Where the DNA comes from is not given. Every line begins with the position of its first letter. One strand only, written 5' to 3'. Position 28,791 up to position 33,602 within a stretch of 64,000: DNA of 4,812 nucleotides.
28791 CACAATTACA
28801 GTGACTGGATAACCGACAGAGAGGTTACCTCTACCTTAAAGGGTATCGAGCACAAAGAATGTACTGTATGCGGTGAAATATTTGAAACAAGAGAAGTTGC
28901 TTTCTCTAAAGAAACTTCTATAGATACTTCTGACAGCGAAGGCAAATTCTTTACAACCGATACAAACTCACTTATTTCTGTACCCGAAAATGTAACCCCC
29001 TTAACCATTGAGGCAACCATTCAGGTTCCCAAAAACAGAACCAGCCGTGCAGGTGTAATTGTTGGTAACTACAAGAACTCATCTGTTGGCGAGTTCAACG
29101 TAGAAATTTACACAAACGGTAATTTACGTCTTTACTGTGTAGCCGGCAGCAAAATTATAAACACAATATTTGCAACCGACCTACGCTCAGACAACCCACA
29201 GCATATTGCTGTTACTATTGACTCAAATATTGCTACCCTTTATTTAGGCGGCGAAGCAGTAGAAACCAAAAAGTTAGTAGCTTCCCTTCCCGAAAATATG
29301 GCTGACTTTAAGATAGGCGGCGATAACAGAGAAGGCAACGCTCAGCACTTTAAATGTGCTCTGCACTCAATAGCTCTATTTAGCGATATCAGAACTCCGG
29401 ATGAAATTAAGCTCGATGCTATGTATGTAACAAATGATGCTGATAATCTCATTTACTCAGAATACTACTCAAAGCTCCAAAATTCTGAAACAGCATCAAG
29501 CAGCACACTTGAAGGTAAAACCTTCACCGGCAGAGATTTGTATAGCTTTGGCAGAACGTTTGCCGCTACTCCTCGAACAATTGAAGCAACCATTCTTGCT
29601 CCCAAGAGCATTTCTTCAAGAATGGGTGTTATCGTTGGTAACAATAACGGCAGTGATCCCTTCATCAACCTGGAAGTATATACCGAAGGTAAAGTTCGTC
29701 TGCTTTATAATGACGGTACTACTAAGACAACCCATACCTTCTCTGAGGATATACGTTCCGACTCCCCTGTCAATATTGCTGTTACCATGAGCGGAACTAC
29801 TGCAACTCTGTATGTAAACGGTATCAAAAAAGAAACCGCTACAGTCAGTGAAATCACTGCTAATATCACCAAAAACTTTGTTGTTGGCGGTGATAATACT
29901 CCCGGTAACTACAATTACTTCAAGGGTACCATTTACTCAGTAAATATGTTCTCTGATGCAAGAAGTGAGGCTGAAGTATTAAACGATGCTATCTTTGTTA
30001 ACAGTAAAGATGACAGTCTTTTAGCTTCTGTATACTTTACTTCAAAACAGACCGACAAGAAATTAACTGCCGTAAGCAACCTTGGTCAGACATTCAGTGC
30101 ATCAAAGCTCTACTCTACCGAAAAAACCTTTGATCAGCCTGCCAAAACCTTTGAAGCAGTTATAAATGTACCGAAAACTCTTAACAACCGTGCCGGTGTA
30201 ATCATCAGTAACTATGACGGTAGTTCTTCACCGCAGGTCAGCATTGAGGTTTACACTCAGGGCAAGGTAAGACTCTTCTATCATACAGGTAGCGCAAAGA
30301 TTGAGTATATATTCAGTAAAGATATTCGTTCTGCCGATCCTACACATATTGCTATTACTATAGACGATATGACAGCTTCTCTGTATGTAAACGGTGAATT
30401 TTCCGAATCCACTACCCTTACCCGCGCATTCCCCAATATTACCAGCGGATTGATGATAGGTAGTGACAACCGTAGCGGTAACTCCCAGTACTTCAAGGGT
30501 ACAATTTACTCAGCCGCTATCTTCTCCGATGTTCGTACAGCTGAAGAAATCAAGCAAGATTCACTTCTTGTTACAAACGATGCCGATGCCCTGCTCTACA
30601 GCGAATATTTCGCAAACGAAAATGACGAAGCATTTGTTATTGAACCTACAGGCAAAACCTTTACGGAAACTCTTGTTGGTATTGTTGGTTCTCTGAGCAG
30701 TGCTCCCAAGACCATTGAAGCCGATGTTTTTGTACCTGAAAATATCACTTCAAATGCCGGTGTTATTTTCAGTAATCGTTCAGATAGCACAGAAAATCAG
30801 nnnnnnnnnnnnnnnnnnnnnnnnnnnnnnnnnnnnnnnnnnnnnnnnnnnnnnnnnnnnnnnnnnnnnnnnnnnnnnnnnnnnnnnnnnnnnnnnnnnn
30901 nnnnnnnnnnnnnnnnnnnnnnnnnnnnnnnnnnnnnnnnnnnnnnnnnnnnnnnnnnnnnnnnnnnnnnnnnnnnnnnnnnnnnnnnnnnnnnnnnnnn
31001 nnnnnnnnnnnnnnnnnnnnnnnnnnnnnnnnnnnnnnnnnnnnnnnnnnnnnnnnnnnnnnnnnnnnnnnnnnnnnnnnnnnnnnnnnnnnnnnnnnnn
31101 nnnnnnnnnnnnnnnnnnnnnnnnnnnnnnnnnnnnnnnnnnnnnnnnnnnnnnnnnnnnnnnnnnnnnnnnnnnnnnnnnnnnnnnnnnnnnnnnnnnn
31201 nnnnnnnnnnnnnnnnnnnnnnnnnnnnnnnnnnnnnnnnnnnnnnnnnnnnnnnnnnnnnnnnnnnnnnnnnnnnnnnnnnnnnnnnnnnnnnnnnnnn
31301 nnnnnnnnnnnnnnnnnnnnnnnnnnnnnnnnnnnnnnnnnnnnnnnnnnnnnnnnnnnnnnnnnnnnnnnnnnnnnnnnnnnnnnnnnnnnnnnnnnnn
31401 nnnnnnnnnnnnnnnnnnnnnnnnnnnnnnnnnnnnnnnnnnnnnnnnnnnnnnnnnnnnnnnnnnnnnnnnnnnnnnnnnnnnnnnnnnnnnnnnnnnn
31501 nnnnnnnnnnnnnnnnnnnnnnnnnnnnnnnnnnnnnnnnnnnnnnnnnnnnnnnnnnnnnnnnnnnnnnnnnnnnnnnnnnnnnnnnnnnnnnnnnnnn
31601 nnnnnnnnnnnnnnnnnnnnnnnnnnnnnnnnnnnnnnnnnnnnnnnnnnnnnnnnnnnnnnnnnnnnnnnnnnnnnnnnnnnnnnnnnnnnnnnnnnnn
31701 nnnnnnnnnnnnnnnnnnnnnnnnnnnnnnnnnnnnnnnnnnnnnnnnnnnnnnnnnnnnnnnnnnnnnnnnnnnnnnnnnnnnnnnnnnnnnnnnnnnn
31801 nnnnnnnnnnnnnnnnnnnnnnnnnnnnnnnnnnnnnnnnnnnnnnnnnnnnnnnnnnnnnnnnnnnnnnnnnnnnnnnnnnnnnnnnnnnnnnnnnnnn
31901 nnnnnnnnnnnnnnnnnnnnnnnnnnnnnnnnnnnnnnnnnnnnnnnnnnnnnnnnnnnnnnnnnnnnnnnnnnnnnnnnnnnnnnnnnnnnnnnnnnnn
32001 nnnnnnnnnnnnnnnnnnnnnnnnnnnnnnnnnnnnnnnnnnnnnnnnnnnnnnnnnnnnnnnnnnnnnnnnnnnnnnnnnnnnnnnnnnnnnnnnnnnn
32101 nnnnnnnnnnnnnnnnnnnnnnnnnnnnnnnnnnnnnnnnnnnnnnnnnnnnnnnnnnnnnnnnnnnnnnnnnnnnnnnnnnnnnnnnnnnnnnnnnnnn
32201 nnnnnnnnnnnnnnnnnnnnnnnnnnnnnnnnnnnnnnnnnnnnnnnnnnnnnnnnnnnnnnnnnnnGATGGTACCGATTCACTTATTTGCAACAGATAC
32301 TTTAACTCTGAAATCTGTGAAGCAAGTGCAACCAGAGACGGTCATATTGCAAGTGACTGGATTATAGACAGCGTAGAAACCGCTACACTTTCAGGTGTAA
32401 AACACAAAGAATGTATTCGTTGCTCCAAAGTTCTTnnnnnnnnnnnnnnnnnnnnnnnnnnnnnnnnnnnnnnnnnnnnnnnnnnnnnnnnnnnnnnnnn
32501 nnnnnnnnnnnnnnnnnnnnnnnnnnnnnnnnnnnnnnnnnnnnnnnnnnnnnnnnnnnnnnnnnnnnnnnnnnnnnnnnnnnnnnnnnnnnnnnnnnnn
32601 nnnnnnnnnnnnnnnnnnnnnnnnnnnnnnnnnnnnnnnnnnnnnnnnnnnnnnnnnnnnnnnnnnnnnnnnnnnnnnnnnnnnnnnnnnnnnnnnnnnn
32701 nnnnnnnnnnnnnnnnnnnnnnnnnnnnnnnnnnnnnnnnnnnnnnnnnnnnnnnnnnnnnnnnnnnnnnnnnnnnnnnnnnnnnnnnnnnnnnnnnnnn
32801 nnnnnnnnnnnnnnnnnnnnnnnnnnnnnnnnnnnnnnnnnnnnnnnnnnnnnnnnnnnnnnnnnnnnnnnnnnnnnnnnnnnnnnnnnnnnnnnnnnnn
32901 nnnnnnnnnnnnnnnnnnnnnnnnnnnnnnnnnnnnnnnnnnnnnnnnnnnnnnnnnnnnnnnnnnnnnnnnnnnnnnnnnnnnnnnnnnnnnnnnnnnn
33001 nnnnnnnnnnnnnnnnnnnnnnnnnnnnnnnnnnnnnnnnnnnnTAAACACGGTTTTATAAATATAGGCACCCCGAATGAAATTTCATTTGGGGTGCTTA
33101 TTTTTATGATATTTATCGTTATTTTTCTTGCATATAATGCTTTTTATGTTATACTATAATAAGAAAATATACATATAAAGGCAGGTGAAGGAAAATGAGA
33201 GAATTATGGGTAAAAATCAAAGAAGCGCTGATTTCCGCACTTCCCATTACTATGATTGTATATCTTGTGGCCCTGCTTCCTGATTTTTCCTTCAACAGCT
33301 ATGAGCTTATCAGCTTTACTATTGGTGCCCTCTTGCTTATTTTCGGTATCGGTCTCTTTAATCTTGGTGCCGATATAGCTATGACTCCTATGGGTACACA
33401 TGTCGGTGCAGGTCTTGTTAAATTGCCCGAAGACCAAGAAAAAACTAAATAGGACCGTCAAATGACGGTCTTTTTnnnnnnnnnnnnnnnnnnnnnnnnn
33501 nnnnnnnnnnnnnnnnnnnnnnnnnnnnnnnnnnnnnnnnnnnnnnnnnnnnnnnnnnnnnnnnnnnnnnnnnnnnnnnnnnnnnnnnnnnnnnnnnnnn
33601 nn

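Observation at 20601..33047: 4148-aa secreted giant protein with an unrecognised domain architecture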

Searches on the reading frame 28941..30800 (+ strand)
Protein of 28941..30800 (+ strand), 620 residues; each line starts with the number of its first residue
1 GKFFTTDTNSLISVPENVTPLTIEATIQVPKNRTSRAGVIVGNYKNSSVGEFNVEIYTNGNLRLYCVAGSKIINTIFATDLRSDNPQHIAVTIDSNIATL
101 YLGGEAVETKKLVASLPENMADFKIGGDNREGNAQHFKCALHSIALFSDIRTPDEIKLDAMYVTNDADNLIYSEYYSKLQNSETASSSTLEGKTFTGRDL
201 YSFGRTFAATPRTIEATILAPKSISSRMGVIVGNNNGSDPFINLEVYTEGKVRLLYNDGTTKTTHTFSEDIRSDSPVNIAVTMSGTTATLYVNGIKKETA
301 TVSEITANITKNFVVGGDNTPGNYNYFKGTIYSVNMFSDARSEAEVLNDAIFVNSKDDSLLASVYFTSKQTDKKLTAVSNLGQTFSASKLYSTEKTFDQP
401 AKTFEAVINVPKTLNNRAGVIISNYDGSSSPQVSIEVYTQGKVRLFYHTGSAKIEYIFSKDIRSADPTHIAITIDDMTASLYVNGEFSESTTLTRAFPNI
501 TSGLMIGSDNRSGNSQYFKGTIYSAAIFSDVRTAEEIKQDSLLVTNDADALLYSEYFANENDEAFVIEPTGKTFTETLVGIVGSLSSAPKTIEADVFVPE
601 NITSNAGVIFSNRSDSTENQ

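Call 7: search_protein_families(library=pfam, max_evalue=0.01, proteins=[window:28941-30800:+])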
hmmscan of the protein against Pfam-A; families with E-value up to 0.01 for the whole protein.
window:28941-30800:+ (620 aa): 5 families
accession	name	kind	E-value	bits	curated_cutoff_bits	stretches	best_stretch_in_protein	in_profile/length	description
PF13385.13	Laminin_G_3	-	1.3e-48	165.4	27.6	3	396-538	13-151/151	Concanavalin A-like lectin/glucanases superfamily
PF02210.31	Laminin_G_2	-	3.4e-16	60.3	22.9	2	226-335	5-122/126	Laminin G domain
PF08787.18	Alginate_lyase2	-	2e-11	44.6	29.7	1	207-346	78-216/225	Alginate lyase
PF22925.3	TS_C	-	3.5e-10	40.3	27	1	220-320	80-179/202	Trans-sialidase, C-terminal domain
PF00054.30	Laminin_G_1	-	2.5e-06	28.1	24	0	236-317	15-99/131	Laminin G domain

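Call 8: search_protein_families(library=ncbifam, max_evalue=0.01, proteins=[window:28941-30800:+])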
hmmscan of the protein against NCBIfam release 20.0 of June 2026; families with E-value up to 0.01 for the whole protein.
window:28941-30800:+ (620 aa): 0 families

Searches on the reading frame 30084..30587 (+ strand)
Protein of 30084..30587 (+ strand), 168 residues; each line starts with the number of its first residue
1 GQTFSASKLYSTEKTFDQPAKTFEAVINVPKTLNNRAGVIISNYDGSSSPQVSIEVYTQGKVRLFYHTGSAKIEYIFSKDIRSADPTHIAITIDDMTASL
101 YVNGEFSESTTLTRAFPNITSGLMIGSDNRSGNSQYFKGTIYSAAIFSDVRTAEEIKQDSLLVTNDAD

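Call 71: search_solved_structures(query=window:30084-30587:+, max_evalue=1)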
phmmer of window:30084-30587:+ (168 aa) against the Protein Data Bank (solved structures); distinct sequences matched with E-value up to 1: 1.
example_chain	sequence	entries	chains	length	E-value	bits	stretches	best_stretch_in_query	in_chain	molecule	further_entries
4qvs_A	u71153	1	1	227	0.024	17.8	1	47-158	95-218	S-layer domain-containing protein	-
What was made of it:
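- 30084..30587 (+): LamG domain 3. The only PDB sequence hit is a weak one to an S-layer domain protein, 4qvs (E 0.024, call 71).
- Closest known: Laminin_G_3 / ConA-like lectin modules of bacterial surface enzymes. Different: No solved close homologue exists; the best is 4qvs at E 0.024 (call 71).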

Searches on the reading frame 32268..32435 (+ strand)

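Call 69: search_protein_families(library=pfam, max_evalue=10, proteins=[window:32268-32435:+])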
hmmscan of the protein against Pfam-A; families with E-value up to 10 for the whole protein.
window:32268-32435:+ (56 aa): 1 family
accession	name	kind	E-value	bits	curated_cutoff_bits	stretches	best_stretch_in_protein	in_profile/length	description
PF12171.14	zf-C2H2_jaz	-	0.87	10.3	22.6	1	7-15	6-14/27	Zinc-finger double-stranded RNA-binding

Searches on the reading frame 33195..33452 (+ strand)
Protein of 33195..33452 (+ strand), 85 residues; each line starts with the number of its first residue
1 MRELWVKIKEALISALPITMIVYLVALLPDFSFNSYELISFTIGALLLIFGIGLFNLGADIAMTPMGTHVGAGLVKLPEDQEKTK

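Call 16: search_protein_families(library=pfam, max_evalue=0.001, proteins=[window:33195-33452:+])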
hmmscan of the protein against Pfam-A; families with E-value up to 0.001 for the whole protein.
window:33195-33452:+ (85 aa): 1 family
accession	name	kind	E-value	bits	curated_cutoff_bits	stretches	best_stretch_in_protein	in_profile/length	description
PF07556.16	DUF1538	-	6.2e-09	35.9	22.6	1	21-77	4-59/211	Protein of unknown function (DUF1538)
